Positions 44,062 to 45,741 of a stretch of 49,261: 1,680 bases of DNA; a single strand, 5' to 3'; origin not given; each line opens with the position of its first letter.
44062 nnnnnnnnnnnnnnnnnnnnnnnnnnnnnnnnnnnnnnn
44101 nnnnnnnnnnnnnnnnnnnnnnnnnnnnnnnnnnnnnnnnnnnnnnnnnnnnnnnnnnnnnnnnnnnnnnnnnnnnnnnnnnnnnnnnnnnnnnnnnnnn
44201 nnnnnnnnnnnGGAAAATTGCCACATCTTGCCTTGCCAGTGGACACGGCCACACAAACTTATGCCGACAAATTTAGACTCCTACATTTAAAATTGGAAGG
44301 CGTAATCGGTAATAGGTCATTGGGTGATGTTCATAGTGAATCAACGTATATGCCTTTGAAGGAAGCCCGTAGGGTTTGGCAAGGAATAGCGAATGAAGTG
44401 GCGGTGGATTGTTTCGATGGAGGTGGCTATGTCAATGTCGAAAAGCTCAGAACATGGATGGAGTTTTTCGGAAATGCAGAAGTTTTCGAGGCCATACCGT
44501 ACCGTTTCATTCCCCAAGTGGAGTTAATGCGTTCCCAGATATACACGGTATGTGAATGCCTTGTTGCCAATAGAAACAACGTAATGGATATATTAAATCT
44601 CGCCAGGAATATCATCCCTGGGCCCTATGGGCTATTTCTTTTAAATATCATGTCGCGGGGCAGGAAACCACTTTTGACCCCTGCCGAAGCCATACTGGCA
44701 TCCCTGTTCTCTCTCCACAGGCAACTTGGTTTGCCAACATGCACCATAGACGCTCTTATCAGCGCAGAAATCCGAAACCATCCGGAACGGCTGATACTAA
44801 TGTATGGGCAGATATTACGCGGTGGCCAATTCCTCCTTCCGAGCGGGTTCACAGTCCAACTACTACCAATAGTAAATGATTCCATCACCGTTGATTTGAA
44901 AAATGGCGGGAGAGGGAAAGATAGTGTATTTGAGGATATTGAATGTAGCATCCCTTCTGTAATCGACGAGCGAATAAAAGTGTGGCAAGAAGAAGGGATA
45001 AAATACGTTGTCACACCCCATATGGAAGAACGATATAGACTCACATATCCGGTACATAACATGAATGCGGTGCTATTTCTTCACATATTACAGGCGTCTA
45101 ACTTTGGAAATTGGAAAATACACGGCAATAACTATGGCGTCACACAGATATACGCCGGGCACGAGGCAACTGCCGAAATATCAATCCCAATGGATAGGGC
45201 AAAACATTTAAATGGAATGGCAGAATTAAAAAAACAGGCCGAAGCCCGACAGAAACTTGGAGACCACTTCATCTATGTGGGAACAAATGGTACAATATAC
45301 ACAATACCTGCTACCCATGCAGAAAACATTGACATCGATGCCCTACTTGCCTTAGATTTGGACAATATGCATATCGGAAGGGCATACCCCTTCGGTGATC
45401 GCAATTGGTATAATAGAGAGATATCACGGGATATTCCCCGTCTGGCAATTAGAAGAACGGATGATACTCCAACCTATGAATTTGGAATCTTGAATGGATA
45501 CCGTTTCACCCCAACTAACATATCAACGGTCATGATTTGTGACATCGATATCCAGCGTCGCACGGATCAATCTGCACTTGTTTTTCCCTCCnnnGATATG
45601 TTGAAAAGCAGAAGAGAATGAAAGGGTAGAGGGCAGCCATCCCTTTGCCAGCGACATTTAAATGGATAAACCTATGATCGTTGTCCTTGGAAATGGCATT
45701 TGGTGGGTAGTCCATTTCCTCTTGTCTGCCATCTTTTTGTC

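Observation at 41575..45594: Apparently new alpha-solenoid protein: about 20 tandem 37-41-aa repeats with three alternating linker types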

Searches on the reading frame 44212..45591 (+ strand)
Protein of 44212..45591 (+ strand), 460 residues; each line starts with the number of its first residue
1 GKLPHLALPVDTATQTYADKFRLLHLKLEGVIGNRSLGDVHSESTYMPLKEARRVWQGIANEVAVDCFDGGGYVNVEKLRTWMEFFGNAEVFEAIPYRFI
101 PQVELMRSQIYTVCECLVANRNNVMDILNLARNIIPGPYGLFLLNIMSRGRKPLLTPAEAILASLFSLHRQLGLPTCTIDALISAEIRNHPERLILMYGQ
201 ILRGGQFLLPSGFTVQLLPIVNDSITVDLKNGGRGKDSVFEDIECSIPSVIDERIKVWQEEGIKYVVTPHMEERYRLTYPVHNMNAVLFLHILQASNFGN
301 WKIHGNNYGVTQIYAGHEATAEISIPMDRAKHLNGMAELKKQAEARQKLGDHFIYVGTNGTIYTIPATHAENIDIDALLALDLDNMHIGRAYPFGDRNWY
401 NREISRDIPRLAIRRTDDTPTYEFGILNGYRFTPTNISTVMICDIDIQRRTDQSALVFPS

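Call 14: find_homologous_proteins(query=window:44212-45591:+, max_evalue=0.1)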
Query window:44212-45591:+ (460 aa): 59 proteins with E <= 0.1 among 8000 candidates.
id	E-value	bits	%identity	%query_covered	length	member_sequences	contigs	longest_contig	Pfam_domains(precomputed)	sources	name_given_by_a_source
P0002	1.8e-198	678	52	96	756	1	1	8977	-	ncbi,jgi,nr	ncbi:MAG: hypothetical protein LBI47_01605 [Puniceicoccales bacterium]|jgi:hypothetical protein|nr:h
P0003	2.0e-131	457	52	93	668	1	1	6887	-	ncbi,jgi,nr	ncbi:MAG: hypothetical protein LBF49_02080 [Puniceicoccales bacterium]|jgi:hypothetical protein|nr:h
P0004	2.8e-128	447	53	90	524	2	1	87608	-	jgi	jgi:hypothetical protein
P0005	2.7e-127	444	51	92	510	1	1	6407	-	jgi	jgi:hypothetical protein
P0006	9.5e-127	442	53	88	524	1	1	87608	-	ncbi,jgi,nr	ncbi:MAG: hypothetical protein LBS22_03455 [Puniceicoccales bacterium]|jgi:hypothetical protein|nr:h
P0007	2.7e-126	440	52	90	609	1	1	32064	-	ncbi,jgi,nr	ncbi:MAG: hypothetical protein LBC11_01960 [Puniceicoccales bacterium]|jgi:hypothetical protein|nr:h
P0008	4.9e-126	439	49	95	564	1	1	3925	-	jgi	jgi:hypothetical protein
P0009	2.4e-124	434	51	87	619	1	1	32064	-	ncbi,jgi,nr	ncbi:MAG: hypothetical protein LBC11_01955 [Puniceicoccales bacterium]|jgi:hypothetical protein|nr:h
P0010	2.0e-123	431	50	94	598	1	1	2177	-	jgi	jgi:hypothetical protein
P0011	5.9e-122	426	50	91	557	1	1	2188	-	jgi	jgi:hypothetical protein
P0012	3.4e-120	420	50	92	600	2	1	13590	-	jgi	jgi:hypothetical protein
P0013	3.6e-120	420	51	88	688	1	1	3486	-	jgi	jgi:hypothetical protein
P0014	8.4e-119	415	48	98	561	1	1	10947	-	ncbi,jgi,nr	ncbi:MAG: hypothetical protein LBS22_04230 [Puniceicoccales bacterium]|jgi:hypothetical protein|nr:h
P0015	1.3e-118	415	49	88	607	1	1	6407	-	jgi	jgi:hypothetical protein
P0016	1.0e-115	405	52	87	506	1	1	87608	-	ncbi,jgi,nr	ncbi:MAG: hypothetical protein LBS22_03145 [Puniceicoccales bacterium]|jgi:hypothetical protein|nr:h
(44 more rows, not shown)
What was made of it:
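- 59 homologues at 30-54% identity were found with the 460-aa query (call 14).
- Tried and rejected: Searching with the C-terminal 460 aa alone solved this (call 14).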

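Call 20: search_solved_structures(query=A1, max_evalue=10, show_alignments=3)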
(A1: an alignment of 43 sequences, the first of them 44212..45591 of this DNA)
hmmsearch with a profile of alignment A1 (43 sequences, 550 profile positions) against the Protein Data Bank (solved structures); distinct sequences matched with E-value up to 10: 0.

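Call 26: predict_structure(alignment_id=A1)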
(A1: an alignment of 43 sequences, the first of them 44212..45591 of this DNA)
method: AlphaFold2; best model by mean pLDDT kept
length: 460 residues; sequences in the alignment: 43
mean_pLDDT: 87.4   pTM: 0.89
mean pLDDT of the five models: 87.4, 86.6, 86.0, 85.9, 85.2
residues with pLDDT >= 90: 309; 70-90: 85; 50-70: 46; < 50: 20
segments of 3 or more residues with pLDDT < 50: 1-13, 454-460
pLDDT, mean of each block of 10 residues (from residue 1): 30 56 67 62 74 91 96 97 93 82 91 97 97 98 96 96 95 88 95 98 95 95 97 95 93 93 92 94 97 96 88 83 85 93 95 93 82 96 95 83 72 92 90 92 85 49
secondary structure, 60 per line:
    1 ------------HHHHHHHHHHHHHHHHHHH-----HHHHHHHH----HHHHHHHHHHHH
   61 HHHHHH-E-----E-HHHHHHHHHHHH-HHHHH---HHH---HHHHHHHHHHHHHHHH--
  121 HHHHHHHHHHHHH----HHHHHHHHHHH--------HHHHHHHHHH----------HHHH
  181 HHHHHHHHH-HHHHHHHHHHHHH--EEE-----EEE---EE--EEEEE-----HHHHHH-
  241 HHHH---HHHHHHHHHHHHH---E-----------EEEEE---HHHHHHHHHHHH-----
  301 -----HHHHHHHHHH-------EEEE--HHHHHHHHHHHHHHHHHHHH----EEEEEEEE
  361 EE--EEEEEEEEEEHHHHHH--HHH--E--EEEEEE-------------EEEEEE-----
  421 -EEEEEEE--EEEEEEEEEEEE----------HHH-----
elements in order: H13-31 H37-44 H49-66 H76-87 H89-93 H103-118 H121-133 H138-148 H157-166 H177-189 H191-203 E206-208 E214-216 E224-228 H234-239 H241-244 H248-260 E276-280 H284-295 H306-315 E323-326 H329-348 E353-362 E365-374 H375-380 E391-396 E410-415 E422-428 E431-442
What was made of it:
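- The AF2 model has pLDDT 87.4 and pTM 0.89 (call 26). In the model, Cys sits at the N-terminus of helix 177-189, His in strand 365-374, and Asp at the end of strand 391-396 (domain numbering) (call 26).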

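Call 30: fold_search(model_id=the predicted structure, library=pdb)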
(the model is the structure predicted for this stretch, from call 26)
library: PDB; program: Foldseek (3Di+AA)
matches with E <= 10: 169; with E <= 0.001: 0
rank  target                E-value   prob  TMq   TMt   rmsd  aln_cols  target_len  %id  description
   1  9mdk                  3.6e-02  0.77  0.21  0.22  15.0       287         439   11  Crystal Structure of E64-inhibited C0362 (TDE_0362 [TDE0362] resi 205-647) (released 2025-02-12)
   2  9hb1                  2.3e-01  0.63  0.18  0.25   6.4       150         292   11  Structure of IdeC protease C94S from Streptococcus canis (released 2025-10-01)
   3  8a47_C                2.7e-01  0.28  0.13  0.19  12.6       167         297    7  IdeS in complex with IgG1 Fc (released 2022-11-30)
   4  3bba_A                2.8e-01  0.21  0.19  0.30  14.9       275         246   14  Structure of active wild-type Prevotella intermedia interpain A cysteine protease (released 2007-11-20)
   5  7qfz_C                5.1e-01  0.12  0.11  0.17  16.8       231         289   11  BrxR, a WYL-domain containing transcriptional regulator (released 2022-05-18)
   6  7qfz_D                7.6e-01  0.08  0.11  0.16  21.0       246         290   11  BrxR, a WYL-domain containing transcriptional regulator (released 2022-05-18)
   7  7qfz_E                1.0e+00  0.08  0.11  0.17  20.9       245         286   10  BrxR, a WYL-domain containing transcriptional regulator (released 2022-05-18)
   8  3fiq_A                1.1e+00  0.11  0.09  0.20  10.3        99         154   14  Odorant Binding Protein OBP1 (released 2009-05-19)
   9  6zm5_S                1.3e+00  0.04  0.06  0.15  21.3       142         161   13  Human mitochondrial ribosome in complex with OXA1L, mRNA, A/A tRNA, P/P tRNA and nascent polypeptide (released 2021-01-13)
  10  1cv8                  1.4e+00  0.10  0.09  0.19  13.1       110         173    8  STAPHOPAIN, CYSTEINE PROTEINASE FROM STAPHYLOCOCCUS AUREUS V8 (released 1998-10-14)
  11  7qfz_B                1.5e+00  0.06  0.11  0.17  19.8       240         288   12  BrxR, a WYL-domain containing transcriptional regulator (released 2022-05-18)
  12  8oig_A                1.6e+00  0.06  0.12  0.24  12.3       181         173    7  Crystal Structure of Staphopain C from Staphylococcus aureus (released 2023-06-21)
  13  7kwg_c                1.6e+00  0.05  0.07  0.13  11.9       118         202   17  Staphylococcus aureus 30S ribosomal subunit in presence of spermidine (released 2021-01-27)
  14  7mku_B                1.8e+00  0.02  0.05  0.07  14.6       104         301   10  Crystal Structure of ENOYL COA-HYDRATASE2 from Arabidopsis thaliana (released 2022-05-11)
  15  6qsr_B                2.0e+00  0.03  0.07  0.16  12.5       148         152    9  The Dehydratase Heterocomplex ApeI:P from Xenorhabdus doucetiae (released 2019-04-03)
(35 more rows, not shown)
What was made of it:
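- On Papain-like cysteine peptidases (clan CA): The four best Foldseek PDB hits are cysteine proteases, but with E 0.036-0.28 and TM about 0.2 (call 30).
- Closest known: IdeS / Mac-1 / T-Mac. Same: These are the top Foldseek hits (call 30).
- Staphopains also appear in the top 12 (call 30). The best is 0.036 (probability 0.77, TM about 0.2) (call 30).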

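Call 32: find_related_loci(query=A1, collection=genome_contigs, flank=6000)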
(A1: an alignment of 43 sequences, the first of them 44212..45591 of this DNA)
Query A1 (460 aa) in genome_contigs; peptide patterns used: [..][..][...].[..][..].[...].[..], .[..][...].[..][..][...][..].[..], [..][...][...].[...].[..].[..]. (x = any residue, [..] = any of these).
87 stretches matched a pattern; 29 encode a relative of the query (tblastn E <= 1e-3); 27 distinct loci.
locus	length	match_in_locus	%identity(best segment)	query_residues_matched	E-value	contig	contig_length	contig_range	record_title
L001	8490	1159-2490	52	10-449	2e-140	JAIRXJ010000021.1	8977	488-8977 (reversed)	MAG: Puniceicoccales bacterium isolate Gsp477_bin153 k119_4976496, whole genome shotgun sequence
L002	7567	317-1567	53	39-453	6e-137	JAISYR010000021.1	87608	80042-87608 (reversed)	MAG: Puniceicoccales bacterium isolate Nc350_bin44 k119_4207076, whole genome shotgun sequence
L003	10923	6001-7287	52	46-458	2e-134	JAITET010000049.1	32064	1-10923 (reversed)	MAG: Puniceicoccales bacterium isolate Nm470_bin68 k119_4156664, whole genome shotgun sequence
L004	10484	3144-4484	49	2-448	1e-133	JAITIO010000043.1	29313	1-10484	MAG: Puniceicoccales bacterium isolate Pcl387_bin12 k119_1557493, whole genome shotgun sequence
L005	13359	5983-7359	49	2-434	2e-132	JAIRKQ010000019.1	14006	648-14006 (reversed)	MAG: Puniceicoccales bacterium isolate Cc175_bin120 k119_895646, whole genome shotgun sequence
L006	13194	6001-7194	52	47-446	5e-125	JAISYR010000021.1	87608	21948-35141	MAG: Puniceicoccales bacterium isolate Nc350_bin44 k119_4207076, whole genome shotgun sequence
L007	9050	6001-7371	48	3-453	9e-126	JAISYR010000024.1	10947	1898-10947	MAG: Puniceicoccales bacterium isolate Nc350_bin44 k119_2899618, whole genome shotgun sequence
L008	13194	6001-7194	50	47-443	4e-123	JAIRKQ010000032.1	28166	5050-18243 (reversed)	MAG: Puniceicoccales bacterium isolate Cc175_bin120 k119_2790657, whole genome shotgun sequence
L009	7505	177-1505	47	35-448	2e-120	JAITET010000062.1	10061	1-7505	MAG: Puniceicoccales bacterium isolate Nm470_bin68 k119_3191295, whole genome shotgun sequence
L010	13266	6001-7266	49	39-450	2e-119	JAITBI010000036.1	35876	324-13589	MAG: Puniceicoccales bacterium isolate Ncb351_bin8 k119_2015756, whole genome shotgun sequence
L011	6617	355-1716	45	3-453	1e-116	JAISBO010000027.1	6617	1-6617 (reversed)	MAG: Puniceicoccales bacterium isolate Gx481_bin23 k119_3641188, whole genome shotgun sequence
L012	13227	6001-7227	48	45-448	3e-112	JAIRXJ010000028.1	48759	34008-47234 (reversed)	MAG: Puniceicoccales bacterium isolate Gsp477_bin153 k119_1737926, whole genome shotgun sequence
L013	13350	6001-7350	44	3-448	2e-109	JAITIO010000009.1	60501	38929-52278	MAG: Puniceicoccales bacterium isolate Pcl387_bin12 k119_1659877, whole genome shotgun sequence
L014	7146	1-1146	45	63-448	6e-106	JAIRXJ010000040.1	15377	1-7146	MAG: Puniceicoccales bacterium isolate Gsp477_bin153 k119_2616101, whole genome shotgun sequence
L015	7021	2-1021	49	120-449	6e-98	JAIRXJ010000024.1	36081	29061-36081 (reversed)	MAG: Puniceicoccales bacterium isolate Gsp477_bin153 k119_2285965, whole genome shotgun sequence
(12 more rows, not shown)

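Call 49: search_protein_families(library=pfam, alignment_id=A1, max_evalue=1)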
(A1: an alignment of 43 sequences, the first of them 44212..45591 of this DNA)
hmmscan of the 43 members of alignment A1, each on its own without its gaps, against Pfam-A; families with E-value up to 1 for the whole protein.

A. member 1, window:44212-45591:+ (460 aa): 0 families

B. families by the number of members that match (of 43 scanned): 14 families
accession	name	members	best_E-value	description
PF16290.10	DUF4936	1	0.086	Domain of unknown function (DUF4936)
PF04409.17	DUF530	1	0.1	Protein of unknown function (DUF530)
PF11064.13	DUF2865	1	0.11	Protein of unknown function (DUF2865)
PF24639.1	DUF7634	1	0.11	Domain of unknown function (DUF7634)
PF21012.3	DUF6850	1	0.11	Family of unknown function (DUF6850)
PF21537.2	DUF1980_C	1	0.14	DUF1980 C-terminal domain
PF23961.1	Phage_tail_terminator_9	1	0.14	Phage neck terminator protein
PF00015.26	MCPsignal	1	0.17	Methyl-accepting chemotaxis protein (MCP) signalling domain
PF00638.24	Ran_BP1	1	0.2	RanBP1 domain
PF09926.15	DUF2158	1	0.2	Uncharacterized small protein (DUF2158)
PF24787.1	TEX47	1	0.24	Testis-expressed protein 47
PF25371.1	DUF7884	1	0.24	Domain of unknown function (DUF7884)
PF11355.13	DUF3157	1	0.29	Protein of unknown function (DUF3157)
PF11981.13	DUF3482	1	0.65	Domain of unknown function (DUF3482)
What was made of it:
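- On Papain-like cysteine peptidases (clan CA): The profile search against PDB sequences gives no hit at E<=10 (call 20), and 43 members give no Pfam hit (call 49).
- Closest known: IdeS / Mac-1 / T-Mac. Different: No match is significant (E 0.036-0.28, 7-14% identity), and there is no profile hit (calls 20, 49).
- No sequence or profile match links the domain to any Pfam family or PDB chain (calls 20, 49).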

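Call 78: fold_search(model_id=the predicted structure, library=viral)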
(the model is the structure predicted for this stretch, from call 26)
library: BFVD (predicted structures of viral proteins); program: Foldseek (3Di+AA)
matches with E <= 10: 298; with E <= 0.001: 0
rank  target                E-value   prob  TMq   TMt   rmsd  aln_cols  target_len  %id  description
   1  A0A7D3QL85            1.4e-01  0.35  0.10  0.27  13.5       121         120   11  (no name in the UniProt tables at hand)
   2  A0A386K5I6            2.4e-01  0.75  0.12  0.44   4.9        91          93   10  Uncharacterized protein [Enterobacter phage phi63_307]
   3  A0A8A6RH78            5.0e-01  0.08  0.07  0.04  14.2       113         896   11  Genome polyprotein [Hemipteran jingmen-related virus]
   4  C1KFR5                7.0e-01  0.16  0.08  0.29  10.5       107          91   16  Uncharacterized protein [Lactobacillus phage Lb338-1]
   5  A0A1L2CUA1            7.0e-01  0.11  0.08  0.23  11.8       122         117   11  Putative membrane protein [Pectobacterium phage vB_PcaM_CBB]
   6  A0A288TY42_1          8.2e-01  0.03  0.10  0.05  27.5       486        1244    8  Putative tail fiber [Enterococcus phage EFP01]
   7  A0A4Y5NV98            8.6e-01  0.18  0.10  0.31  13.7       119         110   12  (no name in the UniProt tables at hand)
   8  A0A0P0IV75            9.5e-01  0.15  0.09  0.09   7.9        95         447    9  Tail fibers protein [Klebsiella phage vB_Kp1]
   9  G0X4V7                9.5e-01  0.06  0.16  0.12  24.8       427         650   10  Uncharacterized protein [Salmonella phage 7-11]
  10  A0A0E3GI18            9.5e-01  0.03  0.06  0.11  18.7       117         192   15  Uncharacterized protein [Helicoverpa armigera nucleopolyhedrovirus]
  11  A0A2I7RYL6            1.0e+00  0.08  0.09  0.24  14.6       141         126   13  (no name in the UniProt tables at hand)
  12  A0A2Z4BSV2            1.0e+00  0.06  0.07  0.05  14.9       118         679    7  Polyprotein (Fragment) [Fisa-like virus]
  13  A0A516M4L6            1.1e+00  0.02  0.09  0.07  33.0       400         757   12  (no name in the UniProt tables at hand)
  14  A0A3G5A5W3            1.1e+00  0.09  0.10  0.22  14.6       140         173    6  Uncharacterized protein [Hyperionvirus sp.]
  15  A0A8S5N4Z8            1.1e+00  0.07  0.07  0.09  14.2       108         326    7  Uncharacterized protein (Fragment) [Siphoviridae sp. ctWDo30]
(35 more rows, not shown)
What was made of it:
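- Tried and rejected: Foldseek of the C-terminal model against viral structures (BFVD) gave nothing meaningful (call 78).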
